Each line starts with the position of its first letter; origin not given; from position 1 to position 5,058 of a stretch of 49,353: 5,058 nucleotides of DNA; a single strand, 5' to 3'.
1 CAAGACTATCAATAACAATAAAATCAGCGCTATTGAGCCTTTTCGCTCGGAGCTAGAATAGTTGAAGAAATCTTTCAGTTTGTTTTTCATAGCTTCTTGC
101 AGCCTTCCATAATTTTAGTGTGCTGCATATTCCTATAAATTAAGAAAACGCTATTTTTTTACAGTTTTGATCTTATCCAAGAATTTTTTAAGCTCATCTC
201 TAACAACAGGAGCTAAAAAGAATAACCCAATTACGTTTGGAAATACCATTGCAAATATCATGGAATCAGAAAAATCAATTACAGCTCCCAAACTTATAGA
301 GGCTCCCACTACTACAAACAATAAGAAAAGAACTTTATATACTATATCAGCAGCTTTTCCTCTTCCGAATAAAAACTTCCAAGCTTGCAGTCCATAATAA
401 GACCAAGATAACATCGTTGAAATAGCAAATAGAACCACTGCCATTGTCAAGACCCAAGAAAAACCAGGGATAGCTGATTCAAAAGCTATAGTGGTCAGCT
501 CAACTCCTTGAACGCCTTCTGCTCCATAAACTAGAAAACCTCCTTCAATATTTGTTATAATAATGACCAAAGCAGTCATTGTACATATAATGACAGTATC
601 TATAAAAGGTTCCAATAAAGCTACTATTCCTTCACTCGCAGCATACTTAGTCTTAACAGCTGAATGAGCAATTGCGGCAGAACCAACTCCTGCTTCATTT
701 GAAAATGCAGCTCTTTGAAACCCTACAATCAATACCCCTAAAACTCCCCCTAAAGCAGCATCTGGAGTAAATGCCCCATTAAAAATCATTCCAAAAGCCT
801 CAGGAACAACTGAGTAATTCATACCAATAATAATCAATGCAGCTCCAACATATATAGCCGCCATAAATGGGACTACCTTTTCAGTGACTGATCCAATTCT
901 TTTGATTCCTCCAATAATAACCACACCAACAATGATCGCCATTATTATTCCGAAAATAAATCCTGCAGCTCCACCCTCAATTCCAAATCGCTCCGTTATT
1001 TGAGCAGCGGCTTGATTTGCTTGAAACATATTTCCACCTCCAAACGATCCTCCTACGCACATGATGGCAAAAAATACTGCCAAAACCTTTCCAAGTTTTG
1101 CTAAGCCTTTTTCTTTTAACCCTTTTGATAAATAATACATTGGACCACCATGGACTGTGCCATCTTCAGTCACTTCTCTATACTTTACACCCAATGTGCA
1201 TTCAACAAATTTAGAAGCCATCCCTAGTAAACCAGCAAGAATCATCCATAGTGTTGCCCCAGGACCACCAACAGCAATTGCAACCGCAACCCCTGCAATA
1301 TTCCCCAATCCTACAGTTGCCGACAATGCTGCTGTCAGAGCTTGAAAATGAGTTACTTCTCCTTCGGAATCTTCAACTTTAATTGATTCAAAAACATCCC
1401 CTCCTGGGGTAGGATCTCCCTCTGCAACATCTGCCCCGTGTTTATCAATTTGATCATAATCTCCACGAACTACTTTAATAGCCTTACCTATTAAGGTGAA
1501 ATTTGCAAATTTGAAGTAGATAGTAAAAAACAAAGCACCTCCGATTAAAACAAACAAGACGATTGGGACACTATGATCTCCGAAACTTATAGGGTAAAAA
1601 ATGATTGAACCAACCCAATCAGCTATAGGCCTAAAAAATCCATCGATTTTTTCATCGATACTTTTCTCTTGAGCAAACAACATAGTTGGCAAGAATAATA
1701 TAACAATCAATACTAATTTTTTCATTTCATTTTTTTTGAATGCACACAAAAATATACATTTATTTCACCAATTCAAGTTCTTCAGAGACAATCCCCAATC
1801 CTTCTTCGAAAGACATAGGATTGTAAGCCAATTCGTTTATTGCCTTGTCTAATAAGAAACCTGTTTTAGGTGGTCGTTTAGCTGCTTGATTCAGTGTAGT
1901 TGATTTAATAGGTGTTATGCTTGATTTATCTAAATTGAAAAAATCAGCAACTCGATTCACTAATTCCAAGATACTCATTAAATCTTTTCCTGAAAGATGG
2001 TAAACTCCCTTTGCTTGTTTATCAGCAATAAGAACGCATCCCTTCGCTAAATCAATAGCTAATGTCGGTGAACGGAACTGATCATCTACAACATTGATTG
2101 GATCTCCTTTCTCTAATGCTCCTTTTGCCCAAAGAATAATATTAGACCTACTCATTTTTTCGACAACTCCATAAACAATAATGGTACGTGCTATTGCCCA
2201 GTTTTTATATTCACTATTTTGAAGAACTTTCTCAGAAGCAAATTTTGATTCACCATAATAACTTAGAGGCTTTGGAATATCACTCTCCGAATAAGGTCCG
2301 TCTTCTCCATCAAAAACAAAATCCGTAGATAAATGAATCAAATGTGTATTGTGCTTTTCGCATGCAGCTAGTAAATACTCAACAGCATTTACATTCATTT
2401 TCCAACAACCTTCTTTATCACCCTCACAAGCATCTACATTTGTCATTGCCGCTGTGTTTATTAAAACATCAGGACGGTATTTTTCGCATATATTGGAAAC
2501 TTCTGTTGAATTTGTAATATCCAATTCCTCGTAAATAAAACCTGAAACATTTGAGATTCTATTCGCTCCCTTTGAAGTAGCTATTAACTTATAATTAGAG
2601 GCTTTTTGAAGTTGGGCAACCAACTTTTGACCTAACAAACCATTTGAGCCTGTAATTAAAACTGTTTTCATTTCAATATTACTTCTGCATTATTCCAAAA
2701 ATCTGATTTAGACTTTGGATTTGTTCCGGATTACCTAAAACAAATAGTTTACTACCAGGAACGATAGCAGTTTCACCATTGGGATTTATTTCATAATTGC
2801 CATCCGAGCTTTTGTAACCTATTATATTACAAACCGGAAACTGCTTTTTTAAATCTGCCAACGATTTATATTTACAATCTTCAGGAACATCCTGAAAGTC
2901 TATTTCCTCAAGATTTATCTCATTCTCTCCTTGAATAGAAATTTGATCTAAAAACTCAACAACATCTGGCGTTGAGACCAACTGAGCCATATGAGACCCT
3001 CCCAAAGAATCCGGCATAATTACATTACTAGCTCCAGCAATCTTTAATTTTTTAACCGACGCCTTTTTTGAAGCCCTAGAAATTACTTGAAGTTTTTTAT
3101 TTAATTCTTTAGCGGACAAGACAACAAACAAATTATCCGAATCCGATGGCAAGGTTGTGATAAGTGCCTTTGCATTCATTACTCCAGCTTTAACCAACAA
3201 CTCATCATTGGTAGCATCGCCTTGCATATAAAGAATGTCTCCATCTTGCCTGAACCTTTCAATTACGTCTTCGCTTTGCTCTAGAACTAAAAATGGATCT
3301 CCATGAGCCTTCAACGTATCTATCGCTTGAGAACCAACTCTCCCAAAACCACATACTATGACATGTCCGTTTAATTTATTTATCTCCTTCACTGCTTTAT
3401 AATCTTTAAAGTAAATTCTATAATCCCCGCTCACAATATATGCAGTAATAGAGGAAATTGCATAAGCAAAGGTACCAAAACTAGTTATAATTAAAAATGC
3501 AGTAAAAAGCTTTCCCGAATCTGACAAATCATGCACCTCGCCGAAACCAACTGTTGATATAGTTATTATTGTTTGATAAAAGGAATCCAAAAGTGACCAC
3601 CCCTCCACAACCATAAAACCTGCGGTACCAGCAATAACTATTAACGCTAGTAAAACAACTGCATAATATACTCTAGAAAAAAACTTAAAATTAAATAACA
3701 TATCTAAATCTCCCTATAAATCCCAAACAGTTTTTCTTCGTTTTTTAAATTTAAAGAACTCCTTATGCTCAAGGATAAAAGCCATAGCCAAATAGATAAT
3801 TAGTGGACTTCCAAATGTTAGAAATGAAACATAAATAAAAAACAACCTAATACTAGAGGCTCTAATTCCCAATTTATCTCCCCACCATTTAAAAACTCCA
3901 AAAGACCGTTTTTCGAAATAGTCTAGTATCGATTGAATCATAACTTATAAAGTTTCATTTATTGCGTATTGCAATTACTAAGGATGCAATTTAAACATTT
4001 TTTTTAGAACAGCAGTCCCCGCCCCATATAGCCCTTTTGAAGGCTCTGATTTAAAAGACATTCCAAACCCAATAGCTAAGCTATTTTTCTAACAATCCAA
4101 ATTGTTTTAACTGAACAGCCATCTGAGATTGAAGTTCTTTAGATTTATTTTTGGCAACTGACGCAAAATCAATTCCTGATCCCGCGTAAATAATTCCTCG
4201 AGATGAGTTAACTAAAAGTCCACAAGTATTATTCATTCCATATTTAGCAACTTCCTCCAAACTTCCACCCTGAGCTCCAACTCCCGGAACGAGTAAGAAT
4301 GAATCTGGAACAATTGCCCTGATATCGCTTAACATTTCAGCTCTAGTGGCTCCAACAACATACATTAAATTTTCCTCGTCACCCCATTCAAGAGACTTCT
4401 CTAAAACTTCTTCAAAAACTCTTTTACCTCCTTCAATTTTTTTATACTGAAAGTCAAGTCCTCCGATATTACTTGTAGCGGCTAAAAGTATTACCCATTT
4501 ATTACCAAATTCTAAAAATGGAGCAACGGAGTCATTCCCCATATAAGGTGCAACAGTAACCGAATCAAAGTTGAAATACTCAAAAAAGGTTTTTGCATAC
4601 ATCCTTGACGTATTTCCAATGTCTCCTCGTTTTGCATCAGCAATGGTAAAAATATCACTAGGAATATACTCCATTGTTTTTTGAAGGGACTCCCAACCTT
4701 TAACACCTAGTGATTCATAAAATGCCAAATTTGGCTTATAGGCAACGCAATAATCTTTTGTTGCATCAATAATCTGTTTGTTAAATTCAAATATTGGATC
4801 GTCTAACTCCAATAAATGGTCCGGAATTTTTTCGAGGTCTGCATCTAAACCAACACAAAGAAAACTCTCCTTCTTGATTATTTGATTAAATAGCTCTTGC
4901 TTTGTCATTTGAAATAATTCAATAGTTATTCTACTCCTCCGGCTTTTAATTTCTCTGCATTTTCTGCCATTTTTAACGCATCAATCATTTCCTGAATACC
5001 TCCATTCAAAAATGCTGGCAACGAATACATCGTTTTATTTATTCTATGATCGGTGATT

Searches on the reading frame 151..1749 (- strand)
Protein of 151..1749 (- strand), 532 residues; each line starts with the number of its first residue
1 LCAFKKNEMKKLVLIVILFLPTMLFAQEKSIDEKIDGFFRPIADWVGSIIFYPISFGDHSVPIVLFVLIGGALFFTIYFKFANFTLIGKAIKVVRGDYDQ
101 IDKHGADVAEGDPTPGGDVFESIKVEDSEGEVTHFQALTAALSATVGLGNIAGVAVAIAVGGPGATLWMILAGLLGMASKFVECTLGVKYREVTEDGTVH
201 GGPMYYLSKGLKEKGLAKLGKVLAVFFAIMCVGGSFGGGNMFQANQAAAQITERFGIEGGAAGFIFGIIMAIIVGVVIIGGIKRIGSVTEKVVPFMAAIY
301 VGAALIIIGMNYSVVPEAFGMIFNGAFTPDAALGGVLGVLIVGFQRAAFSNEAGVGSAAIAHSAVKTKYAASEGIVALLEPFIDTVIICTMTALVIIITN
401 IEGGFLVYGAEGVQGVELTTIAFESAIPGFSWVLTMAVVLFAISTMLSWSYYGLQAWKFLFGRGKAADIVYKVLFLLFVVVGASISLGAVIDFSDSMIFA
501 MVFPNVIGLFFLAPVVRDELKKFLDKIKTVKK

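Call 81: search_protein_families(library=pfam, proteins=[window:151-1749:-], max_evalue=0.00001)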
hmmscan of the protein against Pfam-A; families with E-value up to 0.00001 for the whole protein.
window:151-1749:- (532 aa): 1 family
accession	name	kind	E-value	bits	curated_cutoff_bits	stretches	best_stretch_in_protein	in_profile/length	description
PF01235.23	Na_Ala_symp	-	5.9e-124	414.8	24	1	126-530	7-386/392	Sodium:alanine symporter family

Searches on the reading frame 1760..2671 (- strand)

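Call 81: search_protein_families(library=pfam, proteins=[window:1760-2671:-], max_evalue=0.00001)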
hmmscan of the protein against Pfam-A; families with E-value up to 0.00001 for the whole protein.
window:1760-2671:- (303 aa): 7 families
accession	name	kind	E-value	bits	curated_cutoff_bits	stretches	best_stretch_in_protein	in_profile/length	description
PF04321.23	RmlD_sub_bind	-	1.2e-65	221.9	27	1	3-297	2-283/287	RmlD substrate binding domain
PF01370.27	Epimerase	-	4e-28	98.9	20.9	1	4-221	1-230/240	NAD dependent epimerase/dehydratase family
PF02719.21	Polysacc_synt_2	-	2.8e-17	63.3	20.2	1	4-250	1-252/293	Polysaccharide biosynthesis protein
PF16363.11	GDP_Man_Dehyd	-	1.3e-15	58.2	27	1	5-241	1-262/332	GDP-mannose 4,6 dehydratase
PF01073.25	3Beta_HSD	-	1e-08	35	22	1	5-173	1-188/280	3-beta hydroxysteroid dehydrogenase/isomerase family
PF07993.18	NAD_binding_4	-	2.8e-08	33.7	20.1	1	58-168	82-209/258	Male sterility protein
PF13460.12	NAD_binding_10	-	7.1e-06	26.4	27.2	1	8-162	1-142/184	NAD(P)H-binding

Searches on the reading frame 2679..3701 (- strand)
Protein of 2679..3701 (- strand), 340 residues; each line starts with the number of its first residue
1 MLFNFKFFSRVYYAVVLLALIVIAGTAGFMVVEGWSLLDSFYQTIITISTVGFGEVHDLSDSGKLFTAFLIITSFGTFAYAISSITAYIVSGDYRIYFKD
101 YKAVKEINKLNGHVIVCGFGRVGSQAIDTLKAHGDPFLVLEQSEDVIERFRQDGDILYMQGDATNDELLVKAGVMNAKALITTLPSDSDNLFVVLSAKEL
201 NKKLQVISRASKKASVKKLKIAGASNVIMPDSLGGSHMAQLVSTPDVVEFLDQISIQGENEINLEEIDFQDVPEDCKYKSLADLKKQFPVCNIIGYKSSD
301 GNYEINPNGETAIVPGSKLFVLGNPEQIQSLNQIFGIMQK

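Call 81: search_protein_families(library=pfam, proteins=[window:2679-3701:-], max_evalue=0.00001)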
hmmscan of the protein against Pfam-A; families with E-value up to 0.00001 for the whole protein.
window:2679-3701:- (340 aa): 3 families
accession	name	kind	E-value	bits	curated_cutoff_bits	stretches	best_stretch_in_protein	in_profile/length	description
PF02254.24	TrkA_N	-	4.4e-33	114.5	23.8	1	114-230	1-116/116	TrkA-N domain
PF07885.22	Ion_trans_2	-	2.6e-13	50.1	22.5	1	17-90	2-78/79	Ion channel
PF02080.26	TrkA_C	-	1.7e-08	34.7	27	1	278-336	14-71/71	TrkA-C domain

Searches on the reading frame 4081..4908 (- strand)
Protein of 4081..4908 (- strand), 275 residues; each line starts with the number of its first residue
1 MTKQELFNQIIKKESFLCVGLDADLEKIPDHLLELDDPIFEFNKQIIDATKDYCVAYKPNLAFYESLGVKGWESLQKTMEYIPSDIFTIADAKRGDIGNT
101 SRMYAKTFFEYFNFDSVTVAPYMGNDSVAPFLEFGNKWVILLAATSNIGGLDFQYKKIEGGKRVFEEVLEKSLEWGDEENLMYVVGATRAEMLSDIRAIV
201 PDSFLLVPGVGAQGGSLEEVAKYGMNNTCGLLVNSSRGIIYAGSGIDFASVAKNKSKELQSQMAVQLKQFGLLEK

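Call 81: search_protein_families(library=pfam, proteins=[window:4081-4908:-], max_evalue=0.00001)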
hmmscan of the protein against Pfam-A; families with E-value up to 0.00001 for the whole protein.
window:4081-4908:- (275 aa): 1 family
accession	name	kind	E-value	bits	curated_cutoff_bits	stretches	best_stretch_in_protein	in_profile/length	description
PF00215.30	OMPdecase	-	1.4e-24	87.7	27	1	17-243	3-212/221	Orotidine 5'-phosphate decarboxylase / HUMPS family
